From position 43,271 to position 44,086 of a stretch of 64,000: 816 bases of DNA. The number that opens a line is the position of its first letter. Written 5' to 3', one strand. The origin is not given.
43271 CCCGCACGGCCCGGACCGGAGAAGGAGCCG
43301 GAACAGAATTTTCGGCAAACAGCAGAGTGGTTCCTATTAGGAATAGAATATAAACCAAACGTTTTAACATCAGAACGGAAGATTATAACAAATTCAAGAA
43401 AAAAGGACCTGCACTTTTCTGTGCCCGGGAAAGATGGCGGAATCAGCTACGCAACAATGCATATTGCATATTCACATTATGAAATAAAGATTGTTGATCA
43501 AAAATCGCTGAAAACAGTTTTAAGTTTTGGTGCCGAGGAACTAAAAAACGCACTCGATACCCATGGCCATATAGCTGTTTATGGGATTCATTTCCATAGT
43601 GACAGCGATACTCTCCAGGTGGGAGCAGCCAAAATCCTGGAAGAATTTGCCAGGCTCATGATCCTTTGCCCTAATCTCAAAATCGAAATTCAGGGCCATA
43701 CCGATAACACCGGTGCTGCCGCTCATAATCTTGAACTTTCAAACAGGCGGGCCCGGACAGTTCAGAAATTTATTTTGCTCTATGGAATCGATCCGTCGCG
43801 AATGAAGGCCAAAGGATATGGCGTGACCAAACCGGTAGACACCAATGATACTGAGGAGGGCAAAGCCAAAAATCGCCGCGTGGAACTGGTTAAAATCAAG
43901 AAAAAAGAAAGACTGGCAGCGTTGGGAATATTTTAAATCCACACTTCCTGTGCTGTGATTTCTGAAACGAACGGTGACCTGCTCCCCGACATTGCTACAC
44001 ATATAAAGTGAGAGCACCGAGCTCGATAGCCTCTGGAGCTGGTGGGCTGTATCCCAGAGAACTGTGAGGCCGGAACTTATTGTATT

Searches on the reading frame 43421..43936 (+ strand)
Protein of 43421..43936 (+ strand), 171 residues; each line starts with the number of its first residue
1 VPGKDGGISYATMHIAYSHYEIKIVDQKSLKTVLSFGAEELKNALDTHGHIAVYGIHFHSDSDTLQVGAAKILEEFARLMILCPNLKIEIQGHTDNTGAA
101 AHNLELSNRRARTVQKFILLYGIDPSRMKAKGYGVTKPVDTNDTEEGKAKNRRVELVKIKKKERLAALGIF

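Call 76: search_protein_families(library=pfam, proteins=[window:43421-43936:+], max_evalue=0.01)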
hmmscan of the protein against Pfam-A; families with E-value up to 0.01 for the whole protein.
window:43421-43936:+ (171 aa): 1 family
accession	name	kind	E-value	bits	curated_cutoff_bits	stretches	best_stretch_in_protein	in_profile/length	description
PF00691.25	OmpA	-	1.8e-22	79.9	27.2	1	58-152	2-98/98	OmpA family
